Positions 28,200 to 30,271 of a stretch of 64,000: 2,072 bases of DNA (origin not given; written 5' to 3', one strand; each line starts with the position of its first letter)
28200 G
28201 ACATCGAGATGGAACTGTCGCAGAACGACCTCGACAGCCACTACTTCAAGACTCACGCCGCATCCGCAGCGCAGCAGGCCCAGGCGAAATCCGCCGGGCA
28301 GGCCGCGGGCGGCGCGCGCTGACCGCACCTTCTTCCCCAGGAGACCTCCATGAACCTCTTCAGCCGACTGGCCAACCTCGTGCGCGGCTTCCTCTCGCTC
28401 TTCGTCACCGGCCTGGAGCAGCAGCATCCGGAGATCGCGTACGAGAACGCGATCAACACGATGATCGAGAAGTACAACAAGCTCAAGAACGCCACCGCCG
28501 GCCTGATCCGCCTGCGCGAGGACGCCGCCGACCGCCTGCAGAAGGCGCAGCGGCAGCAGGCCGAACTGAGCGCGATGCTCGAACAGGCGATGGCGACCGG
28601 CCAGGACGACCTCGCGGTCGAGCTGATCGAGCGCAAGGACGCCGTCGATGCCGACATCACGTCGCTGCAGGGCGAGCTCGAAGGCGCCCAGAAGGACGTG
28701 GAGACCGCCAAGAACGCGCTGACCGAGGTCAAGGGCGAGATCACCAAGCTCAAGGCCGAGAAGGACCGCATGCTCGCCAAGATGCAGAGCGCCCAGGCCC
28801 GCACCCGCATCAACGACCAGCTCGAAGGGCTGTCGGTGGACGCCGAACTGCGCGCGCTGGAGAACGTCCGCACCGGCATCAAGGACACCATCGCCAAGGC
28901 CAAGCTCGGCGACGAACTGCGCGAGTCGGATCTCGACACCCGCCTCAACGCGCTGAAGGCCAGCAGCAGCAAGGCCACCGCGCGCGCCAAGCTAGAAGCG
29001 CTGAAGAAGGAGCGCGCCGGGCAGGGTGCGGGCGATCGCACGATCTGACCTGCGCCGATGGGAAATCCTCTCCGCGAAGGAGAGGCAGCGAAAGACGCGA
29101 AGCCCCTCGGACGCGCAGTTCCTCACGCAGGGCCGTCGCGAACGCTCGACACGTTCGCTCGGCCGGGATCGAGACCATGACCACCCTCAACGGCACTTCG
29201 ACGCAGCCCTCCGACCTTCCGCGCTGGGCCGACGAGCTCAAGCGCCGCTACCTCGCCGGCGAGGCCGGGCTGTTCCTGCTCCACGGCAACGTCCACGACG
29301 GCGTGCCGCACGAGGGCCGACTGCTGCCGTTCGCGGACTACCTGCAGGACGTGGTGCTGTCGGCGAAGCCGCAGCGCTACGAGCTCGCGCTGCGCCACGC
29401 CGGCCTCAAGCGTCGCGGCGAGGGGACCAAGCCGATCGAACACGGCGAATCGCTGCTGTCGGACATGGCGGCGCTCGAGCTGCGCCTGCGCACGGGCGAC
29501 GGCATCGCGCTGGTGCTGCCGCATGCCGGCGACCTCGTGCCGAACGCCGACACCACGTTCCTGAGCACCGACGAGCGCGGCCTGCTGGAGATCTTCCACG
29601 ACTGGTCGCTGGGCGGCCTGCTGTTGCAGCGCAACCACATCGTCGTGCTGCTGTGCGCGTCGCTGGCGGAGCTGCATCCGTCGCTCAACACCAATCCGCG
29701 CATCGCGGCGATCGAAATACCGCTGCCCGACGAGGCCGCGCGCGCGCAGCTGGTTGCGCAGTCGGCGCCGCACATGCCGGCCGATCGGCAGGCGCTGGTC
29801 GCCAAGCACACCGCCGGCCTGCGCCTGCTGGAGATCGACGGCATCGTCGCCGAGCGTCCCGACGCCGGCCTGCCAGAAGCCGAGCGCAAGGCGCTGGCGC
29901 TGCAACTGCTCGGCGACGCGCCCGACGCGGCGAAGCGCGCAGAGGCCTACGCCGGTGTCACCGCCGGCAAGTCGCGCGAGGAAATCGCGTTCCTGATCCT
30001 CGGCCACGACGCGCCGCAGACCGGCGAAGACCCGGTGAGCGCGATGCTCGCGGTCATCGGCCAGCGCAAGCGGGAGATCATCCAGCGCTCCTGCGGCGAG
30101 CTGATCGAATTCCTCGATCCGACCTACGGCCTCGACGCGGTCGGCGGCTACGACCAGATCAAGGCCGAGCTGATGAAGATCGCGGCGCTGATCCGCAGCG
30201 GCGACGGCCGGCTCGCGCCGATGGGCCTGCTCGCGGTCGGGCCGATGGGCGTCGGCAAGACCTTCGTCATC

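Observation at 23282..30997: PspA/ESCRT-III + classical AAA ATPase operon joined to an ABC importer with an OmpA-fused binding protein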

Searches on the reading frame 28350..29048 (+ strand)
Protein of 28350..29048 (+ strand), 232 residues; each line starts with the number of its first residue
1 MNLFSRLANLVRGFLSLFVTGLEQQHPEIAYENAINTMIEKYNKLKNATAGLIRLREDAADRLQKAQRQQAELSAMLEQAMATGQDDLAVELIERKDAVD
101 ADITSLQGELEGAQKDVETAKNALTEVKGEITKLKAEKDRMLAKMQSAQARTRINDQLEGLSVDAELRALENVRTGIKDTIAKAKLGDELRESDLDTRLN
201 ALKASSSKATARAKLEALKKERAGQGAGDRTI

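Call 4: search_protein_families(library=pfam, proteins=[window:28350-29048:+], max_evalue=0.01)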
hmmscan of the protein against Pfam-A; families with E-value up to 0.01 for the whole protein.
window:28350-29048:+ (232 aa): 1 family
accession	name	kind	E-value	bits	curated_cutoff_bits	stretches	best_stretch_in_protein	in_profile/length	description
PF04012.17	PspA_IM30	-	1.2e-20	74.5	33.9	1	2-222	1-218/220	PspA/IM30 family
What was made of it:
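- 28350..29048 (+): g6: 232-aa PspA/IM30 (ESCRT-III superfamily) with an N-terminal amphipathic helix (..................) and an Ala/Gln-rich C-terminal tail. Pfam PspA_IM30 covers aa 2-222 of the 220-position model (call 4).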

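Call 5: search_protein_families(library=ncbifam, proteins=[window:28350-29048:+], max_evalue=0.01)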
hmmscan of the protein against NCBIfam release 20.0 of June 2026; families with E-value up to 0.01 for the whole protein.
window:28350-29048:+ (232 aa): 3 families
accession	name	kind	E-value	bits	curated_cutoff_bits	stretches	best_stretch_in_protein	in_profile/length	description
TIGR02977.1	phageshock_pspA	equivalog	3.6e-10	39.9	242.95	1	1-220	1-215/219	phage shock protein PspA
NF007974.0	PRK10698.1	equivalog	1.3e-06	28.3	336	1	1-218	1-216/222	phage shock protein PspA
TIGR02169.1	SMC_prok_A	equivalog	0.0096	13.6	729.4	0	36-182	382-529/1165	chromosome segregation protein SMC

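Call 6: search_protein_families(library=padloc, proteins=[window:28350-29048:+], max_evalue=0.01)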
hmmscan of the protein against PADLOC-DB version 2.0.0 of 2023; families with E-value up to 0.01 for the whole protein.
window:28350-29048:+ (232 aa): 6 families
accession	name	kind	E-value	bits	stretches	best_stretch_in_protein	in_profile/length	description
PDLC00582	JetC3|JetC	-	0.00049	16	1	31-221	789-969/1472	DUF3584 domain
PDLC04897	PDC-S06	-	0.0005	16.8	1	40-171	359-484/727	-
PDLC03865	LmuB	-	0.0012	15.1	1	35-222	312-483/1007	-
PDLC02740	PbeC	-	0.0036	14.2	1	26-155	361-494/648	PbeC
PDLC02731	PbeC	-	0.0041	14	1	28-180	368-521/645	PbeC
PDLC02714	PbeC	-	0.0042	14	1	22-164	366-502/651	PbeC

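Call 42: search_solved_structures(query=window:28350-29048:+, max_evalue=0.01)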
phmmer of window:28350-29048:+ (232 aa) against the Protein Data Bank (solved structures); distinct sequences matched with E-value up to 0.01: 11.
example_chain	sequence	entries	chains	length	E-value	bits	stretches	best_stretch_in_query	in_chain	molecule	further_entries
8qbw_A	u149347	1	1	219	2.1e-09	41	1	1-213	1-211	Phage shock protein A, PspA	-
8qbv_A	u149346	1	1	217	2.1e-09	40.9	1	1-212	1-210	Membrane-associated protein Vipp1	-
8qbr_A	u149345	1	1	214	2.3e-09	40.8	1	1-207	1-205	Membrane-associated protein Vipp1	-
6zvr_B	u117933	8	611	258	3.7e-09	40.1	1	1-215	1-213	Vipp1 | Phage shock protein A, PspA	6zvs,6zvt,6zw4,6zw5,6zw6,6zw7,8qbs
8qfv_0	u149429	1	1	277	1e-08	38.7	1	1-224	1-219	Protein sll0617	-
7o3w_D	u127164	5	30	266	4.2e-08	36.7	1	3-224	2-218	Protein sll0617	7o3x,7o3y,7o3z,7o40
8qhv_0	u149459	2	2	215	1.2e-07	35.2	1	3-215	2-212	Membrane-associated protein Vipp1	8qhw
9eom_A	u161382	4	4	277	5.5e-07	33.1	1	1-224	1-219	Membrane-associated protein Vipp1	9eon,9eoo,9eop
8qhx_D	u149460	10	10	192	6.6e-05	26.3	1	27-213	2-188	Membrane-associated protein Vipp1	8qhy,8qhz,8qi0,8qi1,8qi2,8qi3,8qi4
7abk_A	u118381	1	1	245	0.0089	19.3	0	1-200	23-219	Chloroplast membrane-associated 30 kD protein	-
8akq_0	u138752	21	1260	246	0.0091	19.3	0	1-200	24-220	Chloroplast membrane-associated 30 kD protein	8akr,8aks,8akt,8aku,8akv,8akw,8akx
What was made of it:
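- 28350..29048 (+): Full-length matches to solved PspA and Vipp1 structures, E about 2e-9 (call 42).
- On PspA/IM30 (ESCRT-III superfamily), for g6: Matches to 8qbw, 6zvr and 7o3w over aa 1-213, E about 2e-9 (call 42).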

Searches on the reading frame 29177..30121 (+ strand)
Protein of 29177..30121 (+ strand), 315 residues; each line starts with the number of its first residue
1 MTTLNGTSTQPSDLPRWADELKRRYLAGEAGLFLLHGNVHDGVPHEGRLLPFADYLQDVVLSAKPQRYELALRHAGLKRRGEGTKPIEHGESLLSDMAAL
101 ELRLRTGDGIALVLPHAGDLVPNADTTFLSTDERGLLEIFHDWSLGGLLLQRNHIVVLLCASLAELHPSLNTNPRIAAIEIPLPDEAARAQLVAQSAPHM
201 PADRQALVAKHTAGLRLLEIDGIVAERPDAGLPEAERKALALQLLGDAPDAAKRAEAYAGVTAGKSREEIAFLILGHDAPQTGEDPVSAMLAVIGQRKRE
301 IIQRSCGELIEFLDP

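Call 18: find_related_loci(query=A1, collection=genome_contigs, flank=10000)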
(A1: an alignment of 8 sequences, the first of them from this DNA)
Query A1 (315 aa) in genome_contigs; peptide patterns used: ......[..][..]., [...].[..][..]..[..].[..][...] (x = any residue, [..] = any of these).
178 stretches matched a pattern; 146 encode a relative of the query (tblastn E <= 1e-3); the best 80 are kept; 80 distinct loci.
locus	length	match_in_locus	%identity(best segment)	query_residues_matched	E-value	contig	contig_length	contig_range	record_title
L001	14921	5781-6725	99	1-315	0e+0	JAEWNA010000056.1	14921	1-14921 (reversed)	MAG: Proteobacteria bacterium isolate OH_PDB_150 k127_6621, whole genome shotgun sequence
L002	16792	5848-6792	94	1-315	0e+0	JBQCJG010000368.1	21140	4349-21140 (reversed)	MAG: Lysobacteraceae bacterium isolate bin937 k141_3231771, whole genome shotgun sequence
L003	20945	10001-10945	91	1-315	0e+0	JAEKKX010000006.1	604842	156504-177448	MAG: Lysobacterales bacterium isolate SH_71_25 SH_S37_scaffold_9, whole genome shotgun sequence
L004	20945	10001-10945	85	1-315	2e-179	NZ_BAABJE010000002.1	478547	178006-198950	Lysobacter hankyongensis strain JCM 18204 sequence02, whole genome shotgun sequence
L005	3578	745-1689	85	1-315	0e+0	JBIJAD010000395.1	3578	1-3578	MAG: Lysobacteraceae bacterium isolate ME2006-07-05D10_3300042463_group2_bin38 Rohwer_bin2504_scaffold_9191_c2, whole ge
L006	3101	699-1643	85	1-315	0e+0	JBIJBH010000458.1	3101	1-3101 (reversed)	MAG: Lysobacteraceae bacterium isolate ME2006-08-03D11_3300047094_group2_bin206 Rohwer_bin2505_scaffold_60643_c1, whole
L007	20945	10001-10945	83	1-315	1e-176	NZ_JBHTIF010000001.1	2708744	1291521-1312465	Lysobacter brunescens strain CCUG 55585 GCM70027549_34, whole genome shotgun sequence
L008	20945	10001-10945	83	1-315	1e-176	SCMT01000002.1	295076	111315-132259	Lysobacteraceae bacterium 2PB NODE_2_length_295076_cov_76.586562, whole genome shotgun sequence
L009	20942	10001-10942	84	1-315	7e-177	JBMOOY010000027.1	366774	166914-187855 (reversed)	MAG: Pseudomonadota bacterium isolate Betzabe_MAG114 MAG114_27, whole genome shotgun sequence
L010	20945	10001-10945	84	1-315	8e-177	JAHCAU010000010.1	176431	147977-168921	MAG: Lysobacter sp. isolate ACE_PRO74 PRO74_10, whole genome shotgun sequence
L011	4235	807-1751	84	1-315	0e+0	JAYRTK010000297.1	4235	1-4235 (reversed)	MAG: Lysobacteraceae bacterium isolate NJ_NJASGE1bin.37 NODE_11187_length_4235_cov_2.454236, whole genome shotgun sequen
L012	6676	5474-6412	83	1-315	1e-174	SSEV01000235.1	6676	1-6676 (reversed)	MAG: Lysobacteraceae bacterium isolate Bin_5_5 c_000000148464, whole genome shotgun sequence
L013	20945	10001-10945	83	1-315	4e-173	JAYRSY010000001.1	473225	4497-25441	MAG: Lysobacteraceae bacterium isolate NJ_NJASGE1bin.25 NODE_15_length_473225_cov_13.296795, whole genome shotgun sequen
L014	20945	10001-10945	81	1-315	4e-171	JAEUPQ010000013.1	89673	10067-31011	MAG: Lysobacteraceae bacterium isolate new MAG-229 k141_2314767, whole genome shotgun sequence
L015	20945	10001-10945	79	1-315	5e-166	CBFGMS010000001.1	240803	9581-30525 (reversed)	MAG TPA_asm: uncultured Gammaproteobacteria bacterium isolate SRR29873487_binner13_Refined_2 genome assembly, contig: ER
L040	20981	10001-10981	40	2-315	2e-64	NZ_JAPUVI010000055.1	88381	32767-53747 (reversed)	MAG: Accumulibacter sp. isolate MAG Bin45 bin45_30, whole genome shotgun sequence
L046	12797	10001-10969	37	2-315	1e-62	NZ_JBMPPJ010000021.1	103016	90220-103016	Undibacterium sp. TC9W NODE_21_length_103016_cov_34.073040, whole genome shotgun sequence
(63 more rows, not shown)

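Call 22: search_solved_structures(query=A1, max_evalue=10, show_alignments=2)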
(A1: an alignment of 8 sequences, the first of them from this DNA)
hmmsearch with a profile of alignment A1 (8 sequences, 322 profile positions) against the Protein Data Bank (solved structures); distinct sequences matched with E-value up to 10: 26.
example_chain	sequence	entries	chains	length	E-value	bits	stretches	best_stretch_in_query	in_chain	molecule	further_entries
9ox9_A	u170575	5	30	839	0.00076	21.9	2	91-240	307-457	vesicle-fusing ATPase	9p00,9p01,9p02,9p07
5ubv_A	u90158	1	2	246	0.0084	18.5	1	155-245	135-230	ATPase domain of i-AAA protease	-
6ef1_M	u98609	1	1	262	0.02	17.2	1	155-263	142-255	26S proteasome regulatory subunit 6A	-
6ef2_M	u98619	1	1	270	0.021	17.1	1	155-263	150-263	26S proteasome regulatory subunit 6A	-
6ef0_M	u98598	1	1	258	0.021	17.1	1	155-262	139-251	26S proteasome regulatory subunit 6A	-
3whk_A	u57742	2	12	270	0.035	16.4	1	173-263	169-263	Proteasome-activating nucleotidase, 26S protease regulatory subunit 6A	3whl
6fvt_M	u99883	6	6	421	0.05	15.9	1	155-263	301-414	26S proteasome regulatory subunit 6A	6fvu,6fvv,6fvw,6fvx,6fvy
35zw_H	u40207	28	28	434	0.053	15.8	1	155-263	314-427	26S proteasome regulatory subunit 6A | 26S protease regulatory subunit 6A | RPT5 isoform 1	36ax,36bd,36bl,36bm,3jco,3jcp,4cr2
5vhj_B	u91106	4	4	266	0.066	15.5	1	152-241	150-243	26S proteasome regulatory subunit 4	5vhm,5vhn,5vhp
5vho_B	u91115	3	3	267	0.066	15.5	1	152-241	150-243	26S proteasome regulatory subunit 4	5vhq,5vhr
5vhf_B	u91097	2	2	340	0.081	15.2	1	152-241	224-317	26S proteasome regulatory subunit 4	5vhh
5vft_B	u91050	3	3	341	0.081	15.2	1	152-241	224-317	26S proteasome regulatory subunit 4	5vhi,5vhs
5vfu_B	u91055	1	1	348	0.084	15.2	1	152-241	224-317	26S protease regulatory subunit 4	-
5vfs_B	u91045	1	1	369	0.093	15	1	152-241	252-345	26S proteasome regulatory subunit 4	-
5vfp_B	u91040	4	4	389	0.1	14.9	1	152-241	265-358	26S proteasome regulatory subunit 4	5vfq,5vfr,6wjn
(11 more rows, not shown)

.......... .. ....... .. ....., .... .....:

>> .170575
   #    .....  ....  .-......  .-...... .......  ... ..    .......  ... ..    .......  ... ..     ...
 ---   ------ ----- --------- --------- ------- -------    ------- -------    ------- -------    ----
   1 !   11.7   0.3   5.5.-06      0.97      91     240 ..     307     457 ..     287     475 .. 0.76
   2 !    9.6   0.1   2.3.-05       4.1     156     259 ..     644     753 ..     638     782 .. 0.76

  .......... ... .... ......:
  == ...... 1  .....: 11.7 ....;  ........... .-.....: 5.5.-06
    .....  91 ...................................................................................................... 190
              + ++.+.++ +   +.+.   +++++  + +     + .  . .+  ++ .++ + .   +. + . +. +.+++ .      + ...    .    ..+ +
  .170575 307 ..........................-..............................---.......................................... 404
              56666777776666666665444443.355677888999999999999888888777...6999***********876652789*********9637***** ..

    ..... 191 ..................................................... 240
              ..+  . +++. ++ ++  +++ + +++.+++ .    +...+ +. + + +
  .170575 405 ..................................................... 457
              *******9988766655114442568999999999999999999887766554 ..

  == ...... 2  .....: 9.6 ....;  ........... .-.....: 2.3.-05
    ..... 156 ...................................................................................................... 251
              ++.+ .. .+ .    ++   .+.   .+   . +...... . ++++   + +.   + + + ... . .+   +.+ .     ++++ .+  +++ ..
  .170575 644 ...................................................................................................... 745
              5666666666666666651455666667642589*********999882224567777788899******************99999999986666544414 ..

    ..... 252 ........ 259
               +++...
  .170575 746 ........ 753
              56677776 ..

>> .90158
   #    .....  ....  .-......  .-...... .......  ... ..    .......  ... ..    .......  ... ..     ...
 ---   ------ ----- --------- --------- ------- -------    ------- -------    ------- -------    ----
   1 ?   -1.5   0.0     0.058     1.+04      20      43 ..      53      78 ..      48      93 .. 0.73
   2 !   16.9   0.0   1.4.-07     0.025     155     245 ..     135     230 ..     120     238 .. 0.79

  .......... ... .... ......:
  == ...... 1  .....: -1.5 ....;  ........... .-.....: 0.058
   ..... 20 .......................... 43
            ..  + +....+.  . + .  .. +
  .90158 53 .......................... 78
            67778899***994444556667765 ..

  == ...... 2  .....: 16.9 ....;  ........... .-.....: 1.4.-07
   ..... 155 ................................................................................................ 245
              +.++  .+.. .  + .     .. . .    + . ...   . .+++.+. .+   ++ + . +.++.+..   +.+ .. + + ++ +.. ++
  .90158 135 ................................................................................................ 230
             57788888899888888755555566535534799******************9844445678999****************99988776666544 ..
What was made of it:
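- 29177..30106 (+): g7 D1: the degenerate N-terminal AAA-like domain (aa 1-310). It has no Walker A (LHGNVHD) and no Walker B acidic pair (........). The profile matches the end of the large subdomain and the lid of several classical AAA proteins, E 8e-4 to 0.1 (call 22).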

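Call 66: search_protein_families(library=pfam, proteins=[L040:11862-12311:+, L046:8270-9124:+], max_evalue=0.01)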
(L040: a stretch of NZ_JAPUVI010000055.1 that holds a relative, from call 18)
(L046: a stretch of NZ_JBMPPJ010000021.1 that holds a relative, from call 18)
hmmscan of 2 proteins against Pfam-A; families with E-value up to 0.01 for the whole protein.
L040:11862-12311:+ (150 aa): 1 family
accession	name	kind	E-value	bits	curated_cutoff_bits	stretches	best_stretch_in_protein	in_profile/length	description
PF05099.18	TerB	-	7.2e-08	33.2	24.4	1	16-118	2-113/118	Tellurite resistance protein TerB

L046:8270-9124:+ (285 aa): 0 families

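Call 76: search_dna_similar(query=window:29177-30121:+, collection=plasmids, mode=protein, max_evalue=0.00001, max_rows=15)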
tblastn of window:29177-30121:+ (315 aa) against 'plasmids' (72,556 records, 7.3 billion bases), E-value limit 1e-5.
No match.

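Call 77: search_dna_similar(query=window:29177-30121:+, collection=phages, mode=protein, max_evalue=0.00001, max_rows=10)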
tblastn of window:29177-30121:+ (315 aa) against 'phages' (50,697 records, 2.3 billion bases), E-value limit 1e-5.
No match.
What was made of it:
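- It is absent from plasmids and phages (calls 76, 77).
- Tried and rejected: Mobile element: no plasmid or phage copies (calls 76, 77).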

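Call 86: search_protein_families(library=pfam, alignment_id=A1, max_evalue=1)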
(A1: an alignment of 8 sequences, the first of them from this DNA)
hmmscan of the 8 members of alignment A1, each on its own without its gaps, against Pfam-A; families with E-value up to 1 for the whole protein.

A. member 1, seq(315 aa): 1 family
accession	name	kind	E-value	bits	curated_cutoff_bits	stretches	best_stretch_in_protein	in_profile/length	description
PF21923.1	BON_like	-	0.24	11.7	24.1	0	183-195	16-28/47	BON-like domain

B. families by the number of members that match (of 8 scanned): 6 families
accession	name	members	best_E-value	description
PF02885.22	Glycos_trans_3N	2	0.013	Glycosyl transferase family, helical bundle domain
PF08367.16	M16C_assoc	2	0.04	Peptidase M16C associated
PF12765.13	Cohesin_HEAT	1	0.073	HEAT repeat associated with sister chromatid cohesion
PF07259.17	ProSAAS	1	0.084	ProSAAS precursor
PF03448.22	MgtE_N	1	0.16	MgtE intracellular N domain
PF21923.1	BON_like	1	0.24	BON-like domain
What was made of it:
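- Tried and rejected: Single-sequence Pfam at E<=1 showed no AAA family (call 86).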
